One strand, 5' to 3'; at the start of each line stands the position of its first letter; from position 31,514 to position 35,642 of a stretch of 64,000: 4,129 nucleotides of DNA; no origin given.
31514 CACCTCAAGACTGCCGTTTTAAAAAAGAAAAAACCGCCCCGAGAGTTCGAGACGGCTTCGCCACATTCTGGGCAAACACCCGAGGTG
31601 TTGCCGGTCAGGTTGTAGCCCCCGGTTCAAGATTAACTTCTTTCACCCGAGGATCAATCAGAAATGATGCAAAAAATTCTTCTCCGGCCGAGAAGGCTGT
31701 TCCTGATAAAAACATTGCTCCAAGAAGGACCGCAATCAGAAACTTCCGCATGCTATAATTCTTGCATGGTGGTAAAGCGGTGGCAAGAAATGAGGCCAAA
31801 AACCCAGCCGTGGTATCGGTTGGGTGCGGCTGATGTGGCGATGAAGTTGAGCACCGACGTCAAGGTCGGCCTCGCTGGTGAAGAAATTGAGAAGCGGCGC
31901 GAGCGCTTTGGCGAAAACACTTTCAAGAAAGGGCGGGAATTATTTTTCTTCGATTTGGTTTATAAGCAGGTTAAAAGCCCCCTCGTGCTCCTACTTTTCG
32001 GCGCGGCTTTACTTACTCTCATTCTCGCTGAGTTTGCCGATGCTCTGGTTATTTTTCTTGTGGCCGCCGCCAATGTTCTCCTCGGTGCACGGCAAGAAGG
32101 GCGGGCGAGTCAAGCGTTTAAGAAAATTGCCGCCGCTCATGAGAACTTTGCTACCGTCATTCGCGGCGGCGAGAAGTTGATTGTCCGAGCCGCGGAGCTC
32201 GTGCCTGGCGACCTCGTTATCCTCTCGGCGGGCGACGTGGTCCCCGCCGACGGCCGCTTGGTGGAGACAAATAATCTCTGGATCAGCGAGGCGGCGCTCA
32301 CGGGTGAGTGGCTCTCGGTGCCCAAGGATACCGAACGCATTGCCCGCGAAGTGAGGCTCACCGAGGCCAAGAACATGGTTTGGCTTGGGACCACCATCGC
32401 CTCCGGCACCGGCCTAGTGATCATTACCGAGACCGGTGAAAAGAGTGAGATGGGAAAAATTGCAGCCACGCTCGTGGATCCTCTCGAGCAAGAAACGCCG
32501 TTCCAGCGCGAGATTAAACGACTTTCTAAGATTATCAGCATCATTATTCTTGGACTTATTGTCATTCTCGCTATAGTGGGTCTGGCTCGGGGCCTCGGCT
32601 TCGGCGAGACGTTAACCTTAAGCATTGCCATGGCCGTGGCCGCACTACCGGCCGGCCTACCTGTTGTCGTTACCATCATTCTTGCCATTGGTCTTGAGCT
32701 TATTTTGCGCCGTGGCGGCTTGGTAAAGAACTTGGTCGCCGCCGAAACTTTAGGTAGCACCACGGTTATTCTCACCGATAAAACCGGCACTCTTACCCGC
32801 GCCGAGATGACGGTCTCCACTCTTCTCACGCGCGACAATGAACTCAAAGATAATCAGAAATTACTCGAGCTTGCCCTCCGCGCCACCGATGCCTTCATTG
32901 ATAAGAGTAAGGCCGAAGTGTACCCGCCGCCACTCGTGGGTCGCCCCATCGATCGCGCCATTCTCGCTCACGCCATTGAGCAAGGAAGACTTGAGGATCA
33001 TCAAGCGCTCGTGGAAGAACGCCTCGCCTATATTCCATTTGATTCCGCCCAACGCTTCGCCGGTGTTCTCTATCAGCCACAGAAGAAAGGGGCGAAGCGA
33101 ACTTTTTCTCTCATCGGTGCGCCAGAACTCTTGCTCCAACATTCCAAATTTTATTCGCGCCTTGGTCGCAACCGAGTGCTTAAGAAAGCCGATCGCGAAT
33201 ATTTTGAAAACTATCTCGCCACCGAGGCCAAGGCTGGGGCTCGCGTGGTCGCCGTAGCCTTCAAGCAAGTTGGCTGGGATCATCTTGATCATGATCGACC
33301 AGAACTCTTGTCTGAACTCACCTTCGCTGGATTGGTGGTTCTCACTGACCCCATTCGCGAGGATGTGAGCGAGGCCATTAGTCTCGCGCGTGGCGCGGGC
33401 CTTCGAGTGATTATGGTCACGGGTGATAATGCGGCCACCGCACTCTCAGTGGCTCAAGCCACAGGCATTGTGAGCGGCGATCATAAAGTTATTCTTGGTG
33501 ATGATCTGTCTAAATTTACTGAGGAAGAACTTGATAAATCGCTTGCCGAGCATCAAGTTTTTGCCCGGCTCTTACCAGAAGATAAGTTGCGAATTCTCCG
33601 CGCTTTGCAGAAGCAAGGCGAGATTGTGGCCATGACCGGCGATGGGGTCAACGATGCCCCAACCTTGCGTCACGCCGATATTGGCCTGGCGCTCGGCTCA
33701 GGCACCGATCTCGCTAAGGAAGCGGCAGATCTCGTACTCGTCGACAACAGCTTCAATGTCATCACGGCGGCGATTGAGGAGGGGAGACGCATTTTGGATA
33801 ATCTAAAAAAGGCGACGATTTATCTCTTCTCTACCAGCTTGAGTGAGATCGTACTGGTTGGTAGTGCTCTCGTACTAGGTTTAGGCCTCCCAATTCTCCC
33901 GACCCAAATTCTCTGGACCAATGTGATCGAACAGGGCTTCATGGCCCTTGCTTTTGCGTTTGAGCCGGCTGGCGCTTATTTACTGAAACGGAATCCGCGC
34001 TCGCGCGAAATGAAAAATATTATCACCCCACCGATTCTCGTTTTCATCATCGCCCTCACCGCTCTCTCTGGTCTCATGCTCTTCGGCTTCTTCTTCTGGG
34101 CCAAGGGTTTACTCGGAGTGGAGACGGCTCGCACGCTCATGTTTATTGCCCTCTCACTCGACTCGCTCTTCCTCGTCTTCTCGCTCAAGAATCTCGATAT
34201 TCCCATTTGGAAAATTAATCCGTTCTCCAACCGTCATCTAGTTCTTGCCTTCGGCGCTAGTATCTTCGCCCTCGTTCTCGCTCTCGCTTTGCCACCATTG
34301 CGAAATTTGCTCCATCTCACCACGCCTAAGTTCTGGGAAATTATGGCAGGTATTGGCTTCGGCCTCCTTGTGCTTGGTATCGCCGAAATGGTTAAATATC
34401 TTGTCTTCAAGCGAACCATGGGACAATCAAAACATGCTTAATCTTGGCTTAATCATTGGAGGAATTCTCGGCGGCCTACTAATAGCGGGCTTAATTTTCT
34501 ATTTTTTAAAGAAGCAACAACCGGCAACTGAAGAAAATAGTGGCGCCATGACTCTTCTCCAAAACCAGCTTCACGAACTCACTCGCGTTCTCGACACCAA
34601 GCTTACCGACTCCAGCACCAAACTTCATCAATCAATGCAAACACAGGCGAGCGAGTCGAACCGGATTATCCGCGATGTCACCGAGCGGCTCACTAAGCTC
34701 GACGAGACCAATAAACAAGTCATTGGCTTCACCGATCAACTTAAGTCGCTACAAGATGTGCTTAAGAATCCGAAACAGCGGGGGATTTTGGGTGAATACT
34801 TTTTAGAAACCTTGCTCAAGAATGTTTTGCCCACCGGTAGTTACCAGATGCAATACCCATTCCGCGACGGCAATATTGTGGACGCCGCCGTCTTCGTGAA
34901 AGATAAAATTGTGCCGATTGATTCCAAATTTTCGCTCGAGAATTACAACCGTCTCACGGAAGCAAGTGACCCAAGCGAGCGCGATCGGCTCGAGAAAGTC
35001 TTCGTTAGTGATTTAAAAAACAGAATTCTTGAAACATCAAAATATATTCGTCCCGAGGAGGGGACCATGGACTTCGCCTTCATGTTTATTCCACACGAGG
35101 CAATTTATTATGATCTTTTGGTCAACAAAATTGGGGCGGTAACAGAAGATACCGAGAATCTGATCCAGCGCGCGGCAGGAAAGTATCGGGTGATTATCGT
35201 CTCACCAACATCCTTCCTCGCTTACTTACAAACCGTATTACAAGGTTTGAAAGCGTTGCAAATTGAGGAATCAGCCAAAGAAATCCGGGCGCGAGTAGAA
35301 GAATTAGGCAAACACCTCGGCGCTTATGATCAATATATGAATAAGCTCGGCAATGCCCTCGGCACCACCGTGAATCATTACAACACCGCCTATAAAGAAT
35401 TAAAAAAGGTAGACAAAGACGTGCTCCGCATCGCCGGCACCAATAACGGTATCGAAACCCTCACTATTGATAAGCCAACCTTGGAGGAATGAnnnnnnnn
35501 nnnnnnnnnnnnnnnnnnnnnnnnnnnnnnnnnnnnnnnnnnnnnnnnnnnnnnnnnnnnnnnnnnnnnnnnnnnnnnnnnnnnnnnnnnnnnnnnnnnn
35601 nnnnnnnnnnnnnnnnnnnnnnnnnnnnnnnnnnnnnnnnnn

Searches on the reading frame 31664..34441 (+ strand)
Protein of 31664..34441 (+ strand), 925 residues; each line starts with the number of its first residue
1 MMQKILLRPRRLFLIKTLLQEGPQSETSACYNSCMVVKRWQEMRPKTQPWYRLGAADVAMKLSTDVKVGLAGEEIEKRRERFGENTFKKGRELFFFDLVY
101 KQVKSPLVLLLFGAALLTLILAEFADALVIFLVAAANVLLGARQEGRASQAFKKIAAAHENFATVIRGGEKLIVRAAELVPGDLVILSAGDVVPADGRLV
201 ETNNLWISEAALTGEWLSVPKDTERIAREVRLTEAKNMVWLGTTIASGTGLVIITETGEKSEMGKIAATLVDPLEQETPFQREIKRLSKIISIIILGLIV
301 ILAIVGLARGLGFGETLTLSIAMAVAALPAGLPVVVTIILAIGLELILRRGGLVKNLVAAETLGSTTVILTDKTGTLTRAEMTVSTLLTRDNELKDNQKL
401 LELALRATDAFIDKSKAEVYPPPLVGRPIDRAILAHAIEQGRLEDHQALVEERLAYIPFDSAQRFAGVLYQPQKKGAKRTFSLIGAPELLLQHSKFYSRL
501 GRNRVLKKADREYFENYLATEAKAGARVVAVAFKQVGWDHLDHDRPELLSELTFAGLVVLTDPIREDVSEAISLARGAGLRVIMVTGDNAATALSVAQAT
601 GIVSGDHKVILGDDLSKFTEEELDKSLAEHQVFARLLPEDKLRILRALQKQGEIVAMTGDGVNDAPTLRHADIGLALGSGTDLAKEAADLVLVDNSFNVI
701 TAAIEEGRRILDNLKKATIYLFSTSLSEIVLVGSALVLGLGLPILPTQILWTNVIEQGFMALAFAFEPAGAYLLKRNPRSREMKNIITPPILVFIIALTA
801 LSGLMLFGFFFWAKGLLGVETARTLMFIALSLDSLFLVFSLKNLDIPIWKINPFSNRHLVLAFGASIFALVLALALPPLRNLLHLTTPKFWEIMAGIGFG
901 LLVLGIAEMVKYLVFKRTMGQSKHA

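Call 86: search_protein_families(library=pfam, proteins=[window:31664-34441:+], max_evalue=0.00001)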
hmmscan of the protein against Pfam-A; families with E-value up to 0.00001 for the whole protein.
window:31664-34441:+ (925 aa): 4 families
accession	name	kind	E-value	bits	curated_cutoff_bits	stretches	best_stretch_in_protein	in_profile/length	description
PF00122.25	E1-E2_ATPase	-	1.6e-43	148.7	28.1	1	160-347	4-178/181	E1-E2 ATPase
PF00689.26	Cation_ATPase_C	-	1.2e-30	107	27.3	1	742-913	2-175/175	Cation transporting ATPase, C-terminus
PF00702.32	Hydrolase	-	5.6e-19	69.7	26.4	1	368-672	3-191/191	haloacid dehalogenase-like hydrolase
PF00690.31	Cation_ATPase_N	-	4.3e-15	55.5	20.4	1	50-117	1-68/69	Cation transporter/ATPase, N-terminus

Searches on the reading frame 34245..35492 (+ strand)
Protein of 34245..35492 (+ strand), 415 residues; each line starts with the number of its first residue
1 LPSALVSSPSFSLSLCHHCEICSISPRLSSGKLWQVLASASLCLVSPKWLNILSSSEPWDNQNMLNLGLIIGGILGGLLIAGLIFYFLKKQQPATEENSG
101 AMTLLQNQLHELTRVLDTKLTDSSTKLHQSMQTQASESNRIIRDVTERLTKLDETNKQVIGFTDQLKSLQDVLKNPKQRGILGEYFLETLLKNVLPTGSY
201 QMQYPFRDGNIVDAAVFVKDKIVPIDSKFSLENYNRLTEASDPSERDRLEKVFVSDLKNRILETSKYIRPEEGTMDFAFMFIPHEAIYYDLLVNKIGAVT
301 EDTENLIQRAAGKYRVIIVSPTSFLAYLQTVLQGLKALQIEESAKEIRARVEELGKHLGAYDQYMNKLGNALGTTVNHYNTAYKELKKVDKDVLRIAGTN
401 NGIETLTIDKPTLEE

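Call 86: search_protein_families(library=pfam, proteins=[window:34245-35492:+], max_evalue=0.00001)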
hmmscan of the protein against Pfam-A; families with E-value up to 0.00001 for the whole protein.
window:34245-35492:+ (415 aa): 1 family
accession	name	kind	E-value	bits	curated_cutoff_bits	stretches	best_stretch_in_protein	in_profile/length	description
PF02646.22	RmuC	-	5e-54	183.8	26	1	108-395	2-276/291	RmuC family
